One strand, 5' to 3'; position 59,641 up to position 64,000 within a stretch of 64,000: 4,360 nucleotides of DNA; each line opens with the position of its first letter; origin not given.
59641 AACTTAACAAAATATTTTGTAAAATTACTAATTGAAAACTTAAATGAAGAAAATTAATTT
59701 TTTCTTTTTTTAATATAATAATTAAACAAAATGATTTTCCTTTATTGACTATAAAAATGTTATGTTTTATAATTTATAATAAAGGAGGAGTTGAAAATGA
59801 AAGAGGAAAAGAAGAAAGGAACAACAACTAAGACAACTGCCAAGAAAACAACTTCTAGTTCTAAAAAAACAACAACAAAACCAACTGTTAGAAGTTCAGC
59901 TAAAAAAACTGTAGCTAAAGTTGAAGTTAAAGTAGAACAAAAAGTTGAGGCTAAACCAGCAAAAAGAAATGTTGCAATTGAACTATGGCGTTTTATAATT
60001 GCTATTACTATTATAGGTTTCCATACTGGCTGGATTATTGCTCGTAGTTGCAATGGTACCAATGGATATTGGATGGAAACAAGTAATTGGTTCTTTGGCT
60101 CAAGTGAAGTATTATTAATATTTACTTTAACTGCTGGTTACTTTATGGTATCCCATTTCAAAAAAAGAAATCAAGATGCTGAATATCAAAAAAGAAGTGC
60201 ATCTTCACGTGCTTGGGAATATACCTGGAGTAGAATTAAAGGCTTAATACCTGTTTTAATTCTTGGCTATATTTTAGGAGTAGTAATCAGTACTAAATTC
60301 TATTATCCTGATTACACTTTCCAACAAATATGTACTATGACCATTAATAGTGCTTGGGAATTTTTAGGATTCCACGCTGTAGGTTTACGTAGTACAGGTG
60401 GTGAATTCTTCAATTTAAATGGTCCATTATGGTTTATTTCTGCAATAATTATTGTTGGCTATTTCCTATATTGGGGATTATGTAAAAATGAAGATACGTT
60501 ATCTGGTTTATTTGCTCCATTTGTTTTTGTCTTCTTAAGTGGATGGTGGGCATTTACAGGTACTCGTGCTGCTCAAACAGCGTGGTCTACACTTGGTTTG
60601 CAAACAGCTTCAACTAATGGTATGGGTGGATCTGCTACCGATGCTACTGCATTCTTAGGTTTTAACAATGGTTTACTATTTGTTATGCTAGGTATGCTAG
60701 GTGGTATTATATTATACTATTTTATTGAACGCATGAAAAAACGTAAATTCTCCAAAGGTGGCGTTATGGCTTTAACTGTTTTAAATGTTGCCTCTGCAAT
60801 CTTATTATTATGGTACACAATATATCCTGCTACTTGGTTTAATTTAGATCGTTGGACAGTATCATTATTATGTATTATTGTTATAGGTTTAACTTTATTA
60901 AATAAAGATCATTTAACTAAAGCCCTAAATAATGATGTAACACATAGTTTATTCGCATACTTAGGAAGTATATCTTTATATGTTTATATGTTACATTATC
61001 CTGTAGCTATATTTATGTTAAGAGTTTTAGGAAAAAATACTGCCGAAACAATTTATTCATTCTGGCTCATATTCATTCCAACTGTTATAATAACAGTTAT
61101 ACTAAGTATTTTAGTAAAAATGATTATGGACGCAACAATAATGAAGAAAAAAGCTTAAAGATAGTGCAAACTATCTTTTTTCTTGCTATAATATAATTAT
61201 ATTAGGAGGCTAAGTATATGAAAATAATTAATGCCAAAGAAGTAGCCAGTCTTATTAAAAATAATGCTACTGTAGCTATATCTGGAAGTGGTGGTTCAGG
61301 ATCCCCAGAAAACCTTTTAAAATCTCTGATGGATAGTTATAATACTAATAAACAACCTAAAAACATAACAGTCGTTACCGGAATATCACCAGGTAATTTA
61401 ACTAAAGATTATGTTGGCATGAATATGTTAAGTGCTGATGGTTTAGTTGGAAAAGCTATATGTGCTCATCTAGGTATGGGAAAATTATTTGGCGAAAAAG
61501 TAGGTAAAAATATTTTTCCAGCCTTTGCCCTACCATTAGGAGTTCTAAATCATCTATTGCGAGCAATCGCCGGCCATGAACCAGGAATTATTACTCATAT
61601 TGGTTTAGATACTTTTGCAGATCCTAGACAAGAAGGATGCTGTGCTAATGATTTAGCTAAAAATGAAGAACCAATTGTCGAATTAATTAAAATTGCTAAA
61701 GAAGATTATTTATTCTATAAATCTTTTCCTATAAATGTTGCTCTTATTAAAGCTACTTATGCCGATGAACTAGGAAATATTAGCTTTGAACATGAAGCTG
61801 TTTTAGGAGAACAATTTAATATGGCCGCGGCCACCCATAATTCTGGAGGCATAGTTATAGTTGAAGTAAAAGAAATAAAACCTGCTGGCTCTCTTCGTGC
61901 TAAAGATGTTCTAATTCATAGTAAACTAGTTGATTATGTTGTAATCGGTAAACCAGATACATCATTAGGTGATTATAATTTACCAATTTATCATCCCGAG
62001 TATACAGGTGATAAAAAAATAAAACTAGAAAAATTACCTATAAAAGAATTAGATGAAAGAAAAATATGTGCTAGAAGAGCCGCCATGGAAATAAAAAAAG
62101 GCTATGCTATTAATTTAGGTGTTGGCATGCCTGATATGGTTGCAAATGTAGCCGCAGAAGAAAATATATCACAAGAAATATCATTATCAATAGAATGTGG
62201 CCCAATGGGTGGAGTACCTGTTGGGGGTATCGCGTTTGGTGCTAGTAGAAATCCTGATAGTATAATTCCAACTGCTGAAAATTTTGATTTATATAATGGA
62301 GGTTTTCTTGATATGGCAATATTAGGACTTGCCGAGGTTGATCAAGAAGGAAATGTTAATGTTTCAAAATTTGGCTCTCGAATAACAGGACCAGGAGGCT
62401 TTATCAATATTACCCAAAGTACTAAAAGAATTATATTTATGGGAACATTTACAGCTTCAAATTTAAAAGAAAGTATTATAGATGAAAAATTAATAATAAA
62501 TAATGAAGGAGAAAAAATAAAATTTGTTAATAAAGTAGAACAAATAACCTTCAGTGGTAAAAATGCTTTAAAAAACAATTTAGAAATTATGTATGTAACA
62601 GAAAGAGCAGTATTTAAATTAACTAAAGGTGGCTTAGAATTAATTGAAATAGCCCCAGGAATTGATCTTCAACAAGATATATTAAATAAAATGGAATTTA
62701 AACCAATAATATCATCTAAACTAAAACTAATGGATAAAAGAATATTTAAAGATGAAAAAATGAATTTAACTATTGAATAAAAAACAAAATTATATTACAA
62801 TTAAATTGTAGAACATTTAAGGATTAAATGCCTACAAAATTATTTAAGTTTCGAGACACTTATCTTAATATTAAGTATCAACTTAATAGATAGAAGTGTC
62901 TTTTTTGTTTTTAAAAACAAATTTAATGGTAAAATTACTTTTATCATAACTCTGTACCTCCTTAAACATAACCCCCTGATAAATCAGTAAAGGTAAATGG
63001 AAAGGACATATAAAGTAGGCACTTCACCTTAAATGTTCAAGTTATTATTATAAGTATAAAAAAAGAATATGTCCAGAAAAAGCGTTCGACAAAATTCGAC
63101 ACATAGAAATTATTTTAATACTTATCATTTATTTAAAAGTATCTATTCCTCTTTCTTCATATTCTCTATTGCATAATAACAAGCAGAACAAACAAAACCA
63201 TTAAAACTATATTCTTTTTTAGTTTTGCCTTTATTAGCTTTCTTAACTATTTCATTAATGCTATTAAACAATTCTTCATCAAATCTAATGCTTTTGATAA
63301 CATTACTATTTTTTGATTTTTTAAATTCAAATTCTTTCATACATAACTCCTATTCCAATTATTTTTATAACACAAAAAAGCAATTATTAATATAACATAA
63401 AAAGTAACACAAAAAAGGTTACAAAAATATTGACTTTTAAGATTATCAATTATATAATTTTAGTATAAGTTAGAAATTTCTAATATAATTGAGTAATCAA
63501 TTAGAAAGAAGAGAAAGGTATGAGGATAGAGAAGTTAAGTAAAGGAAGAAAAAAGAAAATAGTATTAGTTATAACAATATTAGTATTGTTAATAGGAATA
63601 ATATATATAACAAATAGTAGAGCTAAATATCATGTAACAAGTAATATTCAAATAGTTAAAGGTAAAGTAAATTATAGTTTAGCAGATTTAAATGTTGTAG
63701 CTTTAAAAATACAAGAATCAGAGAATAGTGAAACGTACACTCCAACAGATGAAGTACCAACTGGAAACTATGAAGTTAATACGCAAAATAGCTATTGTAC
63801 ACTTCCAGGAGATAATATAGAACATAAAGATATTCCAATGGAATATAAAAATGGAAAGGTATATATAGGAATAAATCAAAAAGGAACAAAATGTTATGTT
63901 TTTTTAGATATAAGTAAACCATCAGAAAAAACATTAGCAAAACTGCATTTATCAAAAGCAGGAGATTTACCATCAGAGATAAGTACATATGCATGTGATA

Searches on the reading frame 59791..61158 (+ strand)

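Call 98: search_protein_families(library=pfam, proteins=[window:59791-61158:+], max_evalue=0.00001)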
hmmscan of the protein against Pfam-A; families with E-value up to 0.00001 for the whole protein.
window:59791-61158:+ (455 aa): 1 family
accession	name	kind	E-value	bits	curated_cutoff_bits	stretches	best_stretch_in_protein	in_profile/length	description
PF01757.29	Acyl_transf_3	-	1.4e-19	70.7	31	1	61-442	2-324/326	Acyltransferase domain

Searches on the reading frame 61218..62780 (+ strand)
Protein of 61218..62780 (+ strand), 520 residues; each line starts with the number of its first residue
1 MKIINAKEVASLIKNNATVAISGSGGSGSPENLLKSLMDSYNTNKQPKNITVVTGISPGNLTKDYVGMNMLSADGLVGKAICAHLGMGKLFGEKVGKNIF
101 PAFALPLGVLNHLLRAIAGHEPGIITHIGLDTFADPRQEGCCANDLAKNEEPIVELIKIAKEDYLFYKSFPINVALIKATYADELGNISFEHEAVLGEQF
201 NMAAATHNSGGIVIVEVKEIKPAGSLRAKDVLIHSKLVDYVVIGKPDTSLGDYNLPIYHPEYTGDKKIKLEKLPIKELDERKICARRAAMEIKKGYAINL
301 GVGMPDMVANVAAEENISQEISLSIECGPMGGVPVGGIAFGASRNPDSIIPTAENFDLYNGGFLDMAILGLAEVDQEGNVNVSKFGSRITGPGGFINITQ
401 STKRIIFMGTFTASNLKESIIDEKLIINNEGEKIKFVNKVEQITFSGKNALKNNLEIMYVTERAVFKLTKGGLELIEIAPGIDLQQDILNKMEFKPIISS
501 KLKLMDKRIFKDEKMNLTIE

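Call 98: search_protein_families(library=pfam, proteins=[window:61218-62780:+], max_evalue=0.00001)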
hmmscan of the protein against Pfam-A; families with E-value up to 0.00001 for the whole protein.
window:61218-62780:+ (520 aa): 1 family
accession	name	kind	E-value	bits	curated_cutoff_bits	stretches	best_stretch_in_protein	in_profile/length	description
PF01144.29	CoA_trans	-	2.9e-27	95.9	23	1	6-242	4-215/217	Coenzyme A transferase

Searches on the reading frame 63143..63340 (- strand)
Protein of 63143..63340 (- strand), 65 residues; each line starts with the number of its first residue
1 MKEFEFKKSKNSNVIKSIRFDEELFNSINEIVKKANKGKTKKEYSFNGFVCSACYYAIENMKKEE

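Call 16: search_protein_families(library=pfam, proteins=[window:63143-63340:-], max_evalue=10)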
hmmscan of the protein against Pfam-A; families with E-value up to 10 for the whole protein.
window:63143-63340:- (65 aa): 1 family
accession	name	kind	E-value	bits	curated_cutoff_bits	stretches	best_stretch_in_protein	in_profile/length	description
PF07776.21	zf-AD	-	0.1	13.3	28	1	23-61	22-58/75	Zinc-finger associated domain (zf-AD)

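Call 17: search_protein_families(library=ncbifam, proteins=[window:63143-63340:-], max_evalue=10)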
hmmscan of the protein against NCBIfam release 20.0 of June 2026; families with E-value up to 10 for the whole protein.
window:63143-63340:- (65 aa): 2 families
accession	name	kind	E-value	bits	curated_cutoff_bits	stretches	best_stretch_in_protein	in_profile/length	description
NF041551.1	YlcI_YnfO_N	subfamily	0.00024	21.1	30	1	15-54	4-35/42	YlcI/YnfO family protein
NF006912.0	PRK09400.2-3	equivalog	0.055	13.3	126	1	12-53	8-48/69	preprotein translocase subunit SecE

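Call 100: search_protein_families(library=padloc, proteins=[window:63143-63340:-], max_evalue=0.01)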
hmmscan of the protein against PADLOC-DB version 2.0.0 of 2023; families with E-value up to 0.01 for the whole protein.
window:63143-63340:- (65 aa): 0 families

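Call 101: search_protein_families(library=phrogs, proteins=[window:63143-63340:-], max_evalue=0.01)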
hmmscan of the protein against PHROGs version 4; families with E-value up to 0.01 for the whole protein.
window:63143-63340:- (65 aa): 0 families

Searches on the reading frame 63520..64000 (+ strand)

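Call 56: search_protein_families(library=pfam, proteins=[window:63520-64000:+], max_evalue=0.01)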
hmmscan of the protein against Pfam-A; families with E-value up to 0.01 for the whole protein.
window:63520-64000:+ (160 aa): 1 family
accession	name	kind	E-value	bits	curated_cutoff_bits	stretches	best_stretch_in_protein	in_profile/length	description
PF02706.20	Wzz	-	0.0039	17.9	25.5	1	10-55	14-55/91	Chain length determinant protein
